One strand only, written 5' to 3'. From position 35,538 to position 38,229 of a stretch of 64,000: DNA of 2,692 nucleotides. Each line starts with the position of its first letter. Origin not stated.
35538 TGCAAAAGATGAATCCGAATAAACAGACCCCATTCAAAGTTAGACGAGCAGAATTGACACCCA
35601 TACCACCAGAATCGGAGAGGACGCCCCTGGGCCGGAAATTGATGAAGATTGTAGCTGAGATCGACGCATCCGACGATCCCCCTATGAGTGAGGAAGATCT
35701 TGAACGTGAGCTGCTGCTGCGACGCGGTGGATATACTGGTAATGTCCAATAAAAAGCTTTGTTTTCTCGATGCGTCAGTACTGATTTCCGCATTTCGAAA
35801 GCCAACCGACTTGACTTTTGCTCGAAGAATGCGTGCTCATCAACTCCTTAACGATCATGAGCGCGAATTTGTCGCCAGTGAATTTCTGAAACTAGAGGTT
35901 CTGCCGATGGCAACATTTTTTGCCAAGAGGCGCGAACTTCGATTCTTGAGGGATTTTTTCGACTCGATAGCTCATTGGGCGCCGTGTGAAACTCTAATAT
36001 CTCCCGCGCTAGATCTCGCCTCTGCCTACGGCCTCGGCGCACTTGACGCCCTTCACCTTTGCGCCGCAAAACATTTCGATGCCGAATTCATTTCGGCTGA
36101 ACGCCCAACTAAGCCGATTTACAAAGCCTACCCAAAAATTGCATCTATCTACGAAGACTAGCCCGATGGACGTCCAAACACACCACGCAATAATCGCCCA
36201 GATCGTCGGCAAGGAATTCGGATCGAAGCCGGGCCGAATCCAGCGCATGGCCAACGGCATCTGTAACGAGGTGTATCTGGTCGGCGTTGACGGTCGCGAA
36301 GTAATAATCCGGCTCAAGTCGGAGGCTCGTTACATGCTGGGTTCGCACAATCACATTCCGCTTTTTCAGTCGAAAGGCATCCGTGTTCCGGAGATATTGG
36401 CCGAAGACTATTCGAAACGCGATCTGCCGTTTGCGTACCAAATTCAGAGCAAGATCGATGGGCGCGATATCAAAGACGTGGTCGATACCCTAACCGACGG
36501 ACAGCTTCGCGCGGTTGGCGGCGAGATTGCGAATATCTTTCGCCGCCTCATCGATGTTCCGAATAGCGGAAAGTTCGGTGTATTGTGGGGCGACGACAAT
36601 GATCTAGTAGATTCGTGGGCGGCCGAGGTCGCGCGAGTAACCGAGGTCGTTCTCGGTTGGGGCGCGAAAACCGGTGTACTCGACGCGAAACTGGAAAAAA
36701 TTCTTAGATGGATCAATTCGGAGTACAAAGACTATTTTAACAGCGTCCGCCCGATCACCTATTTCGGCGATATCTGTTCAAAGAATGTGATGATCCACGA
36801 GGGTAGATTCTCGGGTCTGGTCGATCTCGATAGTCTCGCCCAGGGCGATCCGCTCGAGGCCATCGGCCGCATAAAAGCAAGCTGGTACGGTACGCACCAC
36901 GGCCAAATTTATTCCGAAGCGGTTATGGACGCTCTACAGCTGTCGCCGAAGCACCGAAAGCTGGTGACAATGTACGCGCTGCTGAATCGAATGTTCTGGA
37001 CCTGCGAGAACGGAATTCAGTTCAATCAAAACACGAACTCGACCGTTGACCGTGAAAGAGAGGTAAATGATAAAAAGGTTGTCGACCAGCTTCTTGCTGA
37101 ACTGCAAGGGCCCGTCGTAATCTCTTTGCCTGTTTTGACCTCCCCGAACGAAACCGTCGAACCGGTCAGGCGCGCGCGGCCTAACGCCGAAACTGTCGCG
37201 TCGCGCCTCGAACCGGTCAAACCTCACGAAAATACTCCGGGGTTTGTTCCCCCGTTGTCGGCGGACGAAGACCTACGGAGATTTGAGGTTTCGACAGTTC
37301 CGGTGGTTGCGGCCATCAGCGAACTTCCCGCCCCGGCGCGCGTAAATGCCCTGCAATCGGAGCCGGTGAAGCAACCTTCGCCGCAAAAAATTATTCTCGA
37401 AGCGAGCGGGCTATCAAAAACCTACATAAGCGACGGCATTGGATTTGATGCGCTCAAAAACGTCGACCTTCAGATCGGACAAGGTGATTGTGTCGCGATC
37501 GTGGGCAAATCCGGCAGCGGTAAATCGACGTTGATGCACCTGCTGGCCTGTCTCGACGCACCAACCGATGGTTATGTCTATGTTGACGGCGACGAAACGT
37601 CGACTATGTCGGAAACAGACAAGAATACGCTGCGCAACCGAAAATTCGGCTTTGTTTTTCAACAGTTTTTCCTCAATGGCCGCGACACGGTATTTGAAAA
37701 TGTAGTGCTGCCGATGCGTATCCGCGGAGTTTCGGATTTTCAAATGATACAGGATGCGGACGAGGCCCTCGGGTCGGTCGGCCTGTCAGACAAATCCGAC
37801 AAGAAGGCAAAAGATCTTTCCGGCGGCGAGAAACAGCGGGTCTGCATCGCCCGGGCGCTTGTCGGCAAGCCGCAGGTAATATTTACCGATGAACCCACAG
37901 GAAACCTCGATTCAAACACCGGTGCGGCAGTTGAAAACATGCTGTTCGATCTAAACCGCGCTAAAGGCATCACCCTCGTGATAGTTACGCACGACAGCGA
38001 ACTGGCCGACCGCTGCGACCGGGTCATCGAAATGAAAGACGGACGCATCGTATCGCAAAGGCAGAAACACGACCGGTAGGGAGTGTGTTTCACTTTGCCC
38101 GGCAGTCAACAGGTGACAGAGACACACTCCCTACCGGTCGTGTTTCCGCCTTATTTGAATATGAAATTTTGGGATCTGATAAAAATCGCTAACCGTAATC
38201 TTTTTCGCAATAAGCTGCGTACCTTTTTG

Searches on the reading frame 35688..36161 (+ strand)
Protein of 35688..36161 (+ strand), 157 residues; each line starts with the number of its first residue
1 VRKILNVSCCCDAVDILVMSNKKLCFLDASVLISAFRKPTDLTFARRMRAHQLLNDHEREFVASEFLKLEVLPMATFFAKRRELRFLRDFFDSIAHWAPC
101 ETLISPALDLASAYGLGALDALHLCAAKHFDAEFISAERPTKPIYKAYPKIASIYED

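Call 3: search_protein_families(library=pfam, proteins=[window:35688-36161:+], max_evalue=0.01)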
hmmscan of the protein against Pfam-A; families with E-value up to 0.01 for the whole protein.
window:35688-36161:+ (157 aa): 1 family
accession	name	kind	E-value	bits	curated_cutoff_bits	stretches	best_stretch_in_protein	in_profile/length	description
PF01850.27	PIN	-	1.4e-08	35.8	23.6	1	26-137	2-110/120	PIN domain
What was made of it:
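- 35537..36161 (+): Candidate toxin-antitoxin pair inserted between DUF445 and the fusion gene: a 71-aa ORF with no family match (35537-35752) and a PIN-domain gene (probable start 35742, end 36161). PIN Pfam match (call 3).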

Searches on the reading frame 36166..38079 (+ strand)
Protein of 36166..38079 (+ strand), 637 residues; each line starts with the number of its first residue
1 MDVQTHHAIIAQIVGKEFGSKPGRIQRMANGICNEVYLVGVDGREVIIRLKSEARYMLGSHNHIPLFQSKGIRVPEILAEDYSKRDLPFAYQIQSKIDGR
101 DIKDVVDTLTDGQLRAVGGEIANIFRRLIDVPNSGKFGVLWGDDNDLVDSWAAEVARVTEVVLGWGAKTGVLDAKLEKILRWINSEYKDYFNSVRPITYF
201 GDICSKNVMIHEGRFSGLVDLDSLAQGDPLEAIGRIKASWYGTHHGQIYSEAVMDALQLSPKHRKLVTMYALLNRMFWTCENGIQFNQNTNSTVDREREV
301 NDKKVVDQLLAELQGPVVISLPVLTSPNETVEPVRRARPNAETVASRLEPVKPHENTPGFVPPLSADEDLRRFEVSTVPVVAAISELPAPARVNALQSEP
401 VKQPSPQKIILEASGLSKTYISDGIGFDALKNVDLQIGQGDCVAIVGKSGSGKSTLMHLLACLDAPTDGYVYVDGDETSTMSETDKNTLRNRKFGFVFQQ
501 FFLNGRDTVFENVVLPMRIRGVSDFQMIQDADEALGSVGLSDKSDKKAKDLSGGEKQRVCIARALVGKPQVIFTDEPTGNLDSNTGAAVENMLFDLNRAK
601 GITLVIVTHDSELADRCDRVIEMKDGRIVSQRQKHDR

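Call 3: search_protein_families(library=pfam, proteins=[window:36166-38079:+], max_evalue=0.01)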
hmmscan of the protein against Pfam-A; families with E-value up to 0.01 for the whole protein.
window:36166-38079:+ (637 aa): 5 families
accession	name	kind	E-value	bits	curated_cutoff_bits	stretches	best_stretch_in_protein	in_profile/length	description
PF00005.33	ABC_tran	-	8.5e-34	117.5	25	1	430-578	1-136/137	ABC transporter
PF01636.29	APH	-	3.2e-15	57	23.2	1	25-241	2-214/239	Phosphotransferase enzyme family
PF13555.12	AAA_29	-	0.00054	20.1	27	1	433-457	15-39/61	P-loop containing region of AAA domain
PF02463.25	SMC_N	-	0.00097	19.1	40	0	550-624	136-212/220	RecF/RecN/SMC N terminal domain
PF13304.12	AAA_21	-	0.0042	17.6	27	0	443-483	2-41/304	AAA domain, putative AbiEii toxin, Type IV TA system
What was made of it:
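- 36166..37110 (+): APH-fold kinase domain (aa 1-315) of the fusion protein. Motifs: GICNEVY, R49, Y199-F-G-D202-ICS-K206-N207, G217-LV-D220-L-D222. Pfam APH 57 bits (call 3).
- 37390..38079 (+): LolD/MacB-type ABC nucleotide-binding domain (aa 409-637) plus the stop codon. ABC_tran E=8.5e-34 (call 3).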

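Call 4: search_protein_families(library=ncbifam, proteins=[window:36166-38079:+], max_evalue=0.01)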
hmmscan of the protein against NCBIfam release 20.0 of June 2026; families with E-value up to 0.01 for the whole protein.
window:36166-38079:+ (637 aa): 192 families (the best 25 are shown)
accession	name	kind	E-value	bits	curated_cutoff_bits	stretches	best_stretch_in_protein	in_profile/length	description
TIGR02211.1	LolD_lipo_ex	equivalog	1.2e-72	244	307.75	1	410-629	1-220/221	lipoprotein-releasing ABC transporter ATP-binding protein LolD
NF008639.0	PRK11629.1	equivalog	1.6e-64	217.6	360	1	407-630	3-226/234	lipoprotein-releasing ABC transporter ATP-binding protein LolD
NF007879.0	PRK10584.1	equivalog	3.8e-60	203.5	336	1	410-629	6-225/228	putative ABC transporter ATP-binding protein YbbA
NF007826.0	PRK10535.1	equivalog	1.4e-57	195.4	966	1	410-634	4-227/648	macrolide ABC transporter ATP-binding protein/permease MacB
TIGR02673.1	FtsE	equivalog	3e-56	190.5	264.85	1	425-626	13-213/214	cell division ATP-binding protein FtsE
TIGR03608.1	L_ocin_972_ABC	subfamily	4.9e-55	186.2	254.85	1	429-623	13-206/206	putative bacteriocin export ABC transporter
NF038007.1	ABC_ATP_DarD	equivalog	7e-54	182.6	375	1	416-628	7-218/218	darobactin export ABC transporter ATP-binding protein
TIGR02982.1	heterocyst_DevA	subfamily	2e-51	174.7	295.8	1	412-628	3-219/220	ABC exporter ATP-binding subunit, DevA family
TIGR02314.1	ABC_MetN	equivalog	6.9e-50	170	499.7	1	414-632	5-223/343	methionine ABC transporter ATP-binding protein MetN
TIGR02315.1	ABC_phnC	equivalog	2.2e-49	168.1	266.1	1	411-632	2-228/243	phosphonate ABC transporter ATP-binding protein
TIGR01186.1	proV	subfamily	5.6e-45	154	326.6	1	429-629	8-209/363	betaine/proline/choline family ABC transporter ATP-binding protein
NF006987.0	PRK09452.1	equivalog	5.9e-44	150.3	482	1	401-629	8-227/378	spermidine/putrescine ABC transporter ATP-binding protein PotA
NF040933.2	ABC_arch_GlcV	equivalog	2.9e-43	148.1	450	1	414-612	6-203/357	glucose ABC transporter ATP-binding protein GlcV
NF007027.0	PRK09493.1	equivalog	3.4e-43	147.7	379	1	428-631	15-217/240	glutamine ABC transporter ATP-binding protein GlnQ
TIGR04520.1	ECF_ATPase_1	equivalog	7.2e-43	146.9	315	1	426-633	14-219/269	energy-coupling factor transporter ATPase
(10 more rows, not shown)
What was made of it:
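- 37390..38079 (+): Best NCBIfam matches are LolD, YbbA, MacB and FtsE, all below their cut-offs (call 4).
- On MacAB-TolC tripartite efflux pump: The MacB equivalog scores 195 bits against 966 (call 4).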

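Call 44: search_protein_families(library=padloc, proteins=[window:36166-38079:+], max_evalue=0.001)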
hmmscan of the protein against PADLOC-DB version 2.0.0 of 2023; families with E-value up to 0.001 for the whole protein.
window:36166-38079:+ (637 aa): 5 families
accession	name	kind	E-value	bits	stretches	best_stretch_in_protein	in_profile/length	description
PDLC04135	mad3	-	3.5e-32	110.4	2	534-630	245-346/374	mads_3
PDLC04140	mad8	-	1.2e-11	42.7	1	428-612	15-235/314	mads_8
PDLC04164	AriA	-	6.2e-05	20.7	0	547-612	168-234/253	-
PDLC04213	HEC-02A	-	0.00011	19.8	0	566-616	229-278/337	-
PDLC02914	ATPase-Toprim_I-B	-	0.0008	16.7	0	432-464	17-49/443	-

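Call 59: predict_structure(alignment_id=A3)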
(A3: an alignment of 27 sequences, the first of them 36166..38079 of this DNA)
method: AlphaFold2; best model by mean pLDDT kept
length: 637 residues; sequences in the alignment: 27
mean_pLDDT: 72.1   pTM: 0.54
mean pLDDT of the five models: 72.1, 70.0, 68.3, 67.0, 64.5
residues with pLDDT >= 90: 236; 70-90: 171; 50-70: 75; < 50: 155
segments of 3 or more residues with pLDDT < 50: 318-426, 462-505
pLDDT, mean of each block of 10 residues (from residue 1): 78 95 86 78 92 72 93 95 85 93 93 97 94 90 78 94 92 97 97 95 83 94 91 94 94 97 97 96 80 91 97 71 33 28 26 25 28 26 23 26 25 30 51 66 80 62 40 33 41 40 58 66 74 86 82 76 71 68 73 84 81 86 81 65
secondary structure, 60 per line:
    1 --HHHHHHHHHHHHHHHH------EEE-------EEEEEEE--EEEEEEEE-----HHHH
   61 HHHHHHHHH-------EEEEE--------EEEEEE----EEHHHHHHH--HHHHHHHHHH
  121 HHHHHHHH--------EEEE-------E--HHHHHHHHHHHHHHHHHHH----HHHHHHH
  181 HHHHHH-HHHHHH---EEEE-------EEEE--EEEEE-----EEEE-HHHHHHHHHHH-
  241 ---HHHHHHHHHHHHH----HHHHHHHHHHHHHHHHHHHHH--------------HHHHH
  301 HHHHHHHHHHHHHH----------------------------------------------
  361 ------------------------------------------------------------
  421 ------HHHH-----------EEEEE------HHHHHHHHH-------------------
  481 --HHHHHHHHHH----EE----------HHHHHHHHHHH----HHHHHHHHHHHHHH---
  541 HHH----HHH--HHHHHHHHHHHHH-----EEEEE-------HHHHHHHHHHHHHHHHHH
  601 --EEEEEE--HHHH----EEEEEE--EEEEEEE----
elements in order: H3-18 E25-27 E35-41 E44-51 H57-69 E77-81 E90-95 H102-108 H111-128 E137-140 H151-169 H174-186 H188-193 E197-200 E208-211 E214-218 E224-227 H229-239 H244-256 H261-281 H296-314 H427-430 E442-446 H453-461 H483-492 H509-519 H524-537 H553-565 E571-575 H583-600 E603-608 H611-614 E619-624 E627-633
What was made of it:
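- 37111..37389 (+): Linker of 93 aa, rich in Pro, Val, Glu and Ala, predicted to be disordered (aa 316-408). It ends at the position of the ancestral NBD start Met, which is Ile in this window. pLDDT below 50 for residues 318-426 (call 59).
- Checked: AlphaFold2 gives pLDDT below 50 and no secondary structure for residues 318-426 (call 59).
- The linker is predicted to be disordered (call 59).
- Tried and rejected: The full-length AF2 run gives no inter-domain error estimate (call 59).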

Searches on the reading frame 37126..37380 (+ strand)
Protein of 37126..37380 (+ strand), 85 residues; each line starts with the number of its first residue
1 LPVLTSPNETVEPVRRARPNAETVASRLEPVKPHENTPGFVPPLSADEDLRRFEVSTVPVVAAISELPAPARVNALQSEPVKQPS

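Call 43: search_protein_families(library=ncbifam, proteins=[window:37126-37380:+], max_evalue=1)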
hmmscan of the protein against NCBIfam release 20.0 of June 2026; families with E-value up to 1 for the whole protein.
window:37126-37380:+ (85 aa): 0 families
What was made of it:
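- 37111..37389 (+): No family match (call 43).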

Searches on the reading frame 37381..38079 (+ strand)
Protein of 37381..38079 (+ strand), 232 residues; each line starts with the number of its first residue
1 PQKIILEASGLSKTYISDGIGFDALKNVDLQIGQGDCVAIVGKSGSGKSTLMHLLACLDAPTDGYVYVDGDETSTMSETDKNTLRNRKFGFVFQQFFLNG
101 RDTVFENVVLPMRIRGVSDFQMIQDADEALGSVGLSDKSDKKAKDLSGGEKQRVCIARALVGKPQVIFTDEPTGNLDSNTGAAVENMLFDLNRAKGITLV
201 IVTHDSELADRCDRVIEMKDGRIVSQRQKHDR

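Call 31: search_solved_structures(query=window:37381-38079:+, max_evalue=1e-40)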
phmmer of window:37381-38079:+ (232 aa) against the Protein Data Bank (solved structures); distinct sequences matched with E-value up to 1e-40: 58.
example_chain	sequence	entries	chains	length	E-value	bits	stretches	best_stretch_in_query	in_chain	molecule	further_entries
7v8l_D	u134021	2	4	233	5.6e-56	192.9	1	2-226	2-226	Lipoprotein-releasing system ATP-binding protein LolD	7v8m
7arh_F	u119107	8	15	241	6.1e-56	192.8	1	2-226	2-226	Lipoprotein-releasing system ATP-binding protein LolD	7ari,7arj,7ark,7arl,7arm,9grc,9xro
9rlc_D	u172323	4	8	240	6.2e-56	192.7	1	2-226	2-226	Lipoprotein-releasing system ATP-binding protein LolD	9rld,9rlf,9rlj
9rle_D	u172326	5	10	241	6.3e-56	192.7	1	2-226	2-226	Lipoprotein-releasing system ATP-binding protein LolD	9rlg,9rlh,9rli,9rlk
7mdy_D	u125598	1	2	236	1.2e-55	191.8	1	3-226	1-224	Lipoprotein-releasing system ATP-binding protein LolD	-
7v8i_D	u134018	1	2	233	1.5e-55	191.5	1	2-226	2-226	Lipoprotein-releasing system ATP-binding protein LolD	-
9gvk_D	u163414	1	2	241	1.6e-55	191.4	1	2-226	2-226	Lipoprotein-releasing system ATP-binding protein LolD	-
7mdx_D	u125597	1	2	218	3.1e-53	183.9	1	4-221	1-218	Lipoprotein-releasing system ATP-binding protein LolD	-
2pcj_A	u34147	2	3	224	3.5e-53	183.8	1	21-226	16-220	Lipoprotein-releasing system ATP-binding protein lolD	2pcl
5xu1_A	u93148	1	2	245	6.8e-53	182.8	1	9-226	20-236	ABC transporter ATP-binding protein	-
9w35_C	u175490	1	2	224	5.4e-52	179.9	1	3-223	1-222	LolD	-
9w2w_D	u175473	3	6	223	7.2e-52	179.5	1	3-222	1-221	LolD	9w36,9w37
5lil_A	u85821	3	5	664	2.6e-51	177.6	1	15-230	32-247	Macrolide export ATP-binding/permease protein MacB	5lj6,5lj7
8j5q_D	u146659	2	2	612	3.8e-50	173.8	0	23-227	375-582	Uncharacterized ABC transporter ATP-binding protein Rv1281c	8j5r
5gko_A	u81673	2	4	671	8.4e-50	172.7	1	3-228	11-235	Macrolide export ATP-binding/permease protein MacB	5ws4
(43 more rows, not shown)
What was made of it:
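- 37390..38079 (+): Best PDB match is LolD at 5.6e-56 (call 31).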
